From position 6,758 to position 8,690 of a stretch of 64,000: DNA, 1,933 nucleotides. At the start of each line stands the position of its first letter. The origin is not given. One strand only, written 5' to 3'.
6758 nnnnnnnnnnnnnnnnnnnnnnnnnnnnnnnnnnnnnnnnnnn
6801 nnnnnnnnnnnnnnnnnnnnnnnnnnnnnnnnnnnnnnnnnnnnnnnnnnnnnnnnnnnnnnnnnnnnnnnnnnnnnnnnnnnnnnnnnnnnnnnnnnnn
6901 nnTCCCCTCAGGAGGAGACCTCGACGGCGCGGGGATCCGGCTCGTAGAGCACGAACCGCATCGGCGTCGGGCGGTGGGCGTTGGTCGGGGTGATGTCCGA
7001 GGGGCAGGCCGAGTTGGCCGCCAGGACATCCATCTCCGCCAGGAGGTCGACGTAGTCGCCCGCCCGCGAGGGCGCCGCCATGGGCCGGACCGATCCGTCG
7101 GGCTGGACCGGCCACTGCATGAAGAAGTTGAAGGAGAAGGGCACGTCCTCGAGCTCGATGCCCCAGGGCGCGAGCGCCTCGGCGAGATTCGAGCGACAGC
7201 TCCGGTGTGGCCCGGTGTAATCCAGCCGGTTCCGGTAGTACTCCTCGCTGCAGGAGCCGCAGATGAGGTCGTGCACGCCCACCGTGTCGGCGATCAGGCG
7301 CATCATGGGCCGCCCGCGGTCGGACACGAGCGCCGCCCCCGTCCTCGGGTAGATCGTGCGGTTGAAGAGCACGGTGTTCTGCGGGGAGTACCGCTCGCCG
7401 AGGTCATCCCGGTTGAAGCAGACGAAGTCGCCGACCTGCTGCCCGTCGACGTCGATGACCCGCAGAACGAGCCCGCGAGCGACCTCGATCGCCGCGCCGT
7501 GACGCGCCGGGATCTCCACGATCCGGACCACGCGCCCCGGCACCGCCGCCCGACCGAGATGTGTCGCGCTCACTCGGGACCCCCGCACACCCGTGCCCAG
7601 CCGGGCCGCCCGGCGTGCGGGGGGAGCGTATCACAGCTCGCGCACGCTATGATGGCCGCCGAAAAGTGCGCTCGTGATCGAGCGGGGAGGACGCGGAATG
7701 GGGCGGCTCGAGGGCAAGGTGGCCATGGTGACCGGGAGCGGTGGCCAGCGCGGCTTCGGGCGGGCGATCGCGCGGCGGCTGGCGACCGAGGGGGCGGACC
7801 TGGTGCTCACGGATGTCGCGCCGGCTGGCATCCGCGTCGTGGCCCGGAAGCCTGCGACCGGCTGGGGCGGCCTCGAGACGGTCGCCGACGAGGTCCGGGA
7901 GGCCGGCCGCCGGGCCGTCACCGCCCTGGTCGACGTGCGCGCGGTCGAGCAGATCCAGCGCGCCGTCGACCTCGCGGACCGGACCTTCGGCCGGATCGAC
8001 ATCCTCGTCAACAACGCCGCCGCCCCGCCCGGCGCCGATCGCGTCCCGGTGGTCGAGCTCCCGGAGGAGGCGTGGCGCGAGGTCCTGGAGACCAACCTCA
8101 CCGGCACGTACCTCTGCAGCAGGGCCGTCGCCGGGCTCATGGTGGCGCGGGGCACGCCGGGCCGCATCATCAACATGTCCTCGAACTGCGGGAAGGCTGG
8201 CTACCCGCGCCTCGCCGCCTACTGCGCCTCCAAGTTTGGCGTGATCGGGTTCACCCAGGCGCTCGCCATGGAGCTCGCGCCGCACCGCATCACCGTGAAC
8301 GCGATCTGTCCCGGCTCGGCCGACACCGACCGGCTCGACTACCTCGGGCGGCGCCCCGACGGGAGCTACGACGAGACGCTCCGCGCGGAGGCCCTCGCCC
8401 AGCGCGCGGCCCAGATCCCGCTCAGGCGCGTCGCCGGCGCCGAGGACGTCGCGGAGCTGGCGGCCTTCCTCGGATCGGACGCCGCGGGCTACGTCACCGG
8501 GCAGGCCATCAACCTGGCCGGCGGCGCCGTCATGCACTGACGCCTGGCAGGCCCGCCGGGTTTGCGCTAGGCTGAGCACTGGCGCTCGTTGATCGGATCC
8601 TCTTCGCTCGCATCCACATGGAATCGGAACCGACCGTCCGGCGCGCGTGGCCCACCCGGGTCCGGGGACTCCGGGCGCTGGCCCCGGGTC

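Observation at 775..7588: Seven-gene one-strand module: DUF1989, sigma-54 activator, two exported peptides, orphan binding protein, sensor kinase, lone receiver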

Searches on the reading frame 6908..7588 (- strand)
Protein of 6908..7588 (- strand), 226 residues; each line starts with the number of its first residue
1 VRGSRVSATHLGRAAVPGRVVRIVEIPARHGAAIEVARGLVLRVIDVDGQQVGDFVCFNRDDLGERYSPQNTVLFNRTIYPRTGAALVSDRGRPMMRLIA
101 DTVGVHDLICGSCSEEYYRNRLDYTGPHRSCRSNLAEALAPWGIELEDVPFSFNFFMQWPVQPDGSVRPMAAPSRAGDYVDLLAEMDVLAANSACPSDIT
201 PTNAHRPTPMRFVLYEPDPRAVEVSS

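Call 4: search_protein_families(library=pfam, proteins=[window:6908-7588:-], max_evalue=0.01)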
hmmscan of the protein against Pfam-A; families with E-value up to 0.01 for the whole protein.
window:6908-7588:- (226 aa): 1 family
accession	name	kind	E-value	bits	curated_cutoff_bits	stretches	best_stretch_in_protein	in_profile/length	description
PF09347.15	DUF1989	-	2.2e-57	193.8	27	1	25-189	2-168/168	Domain of unknown function (DUF1989)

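Call 12: search_protein_families(library=ncbifam, proteins=[window:6908-7588:-], max_evalue=1)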
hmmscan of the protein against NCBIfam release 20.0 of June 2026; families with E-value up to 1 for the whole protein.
window:6908-7588:- (226 aa): 3 families
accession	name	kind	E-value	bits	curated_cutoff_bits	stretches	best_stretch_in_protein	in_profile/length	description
TIGR03424.1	urea_degr_1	equivalog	3e-44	151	284.7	1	21-214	3-197/198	urea amidolyase associated protein UAAP2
TIGR03425.1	urea_degr_2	hypoth_equivalog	2e-35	122.1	205.95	1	30-219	11-207/233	urea amidolyase associated protein UAAP1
NF053776.1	TmaoDeMthMsil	equivalog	1.5e-32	113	1100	1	24-218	167-365/763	trimethylamine N-oxide demethylase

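Call 61: search_protein_families(library=padloc, proteins=[window:6908-7588:-], max_evalue=0.001)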
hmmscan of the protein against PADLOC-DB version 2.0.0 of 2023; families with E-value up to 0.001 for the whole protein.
window:6908-7588:- (226 aa): 0 families

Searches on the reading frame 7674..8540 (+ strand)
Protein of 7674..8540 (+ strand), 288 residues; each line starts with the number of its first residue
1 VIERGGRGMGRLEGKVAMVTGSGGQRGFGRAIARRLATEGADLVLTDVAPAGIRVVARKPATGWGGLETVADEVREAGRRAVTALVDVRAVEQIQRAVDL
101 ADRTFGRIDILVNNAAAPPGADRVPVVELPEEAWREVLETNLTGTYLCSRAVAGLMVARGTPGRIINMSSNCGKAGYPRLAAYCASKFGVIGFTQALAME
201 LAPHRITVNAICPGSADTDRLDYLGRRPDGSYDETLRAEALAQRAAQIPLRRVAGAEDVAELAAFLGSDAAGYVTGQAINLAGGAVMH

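Call 41: search_protein_families(library=pfam, proteins=[window:7674-8540:+], max_evalue=0.00001)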
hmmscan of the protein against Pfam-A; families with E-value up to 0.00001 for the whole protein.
window:7674-8540:+ (288 aa): 3 families
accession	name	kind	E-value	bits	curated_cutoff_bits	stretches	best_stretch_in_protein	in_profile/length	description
PF13561.12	adh_short_C2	-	4.9e-54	183.8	27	1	25-284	5-234/236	Enoyl-(Acyl carrier protein) reductase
PF00106.31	adh_short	-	2e-53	181.2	26.6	1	15-221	1-187/195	short chain dehydrogenase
PF08659.16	KR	-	5.5e-06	26.8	22.6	0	22-186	6-152/180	KR domain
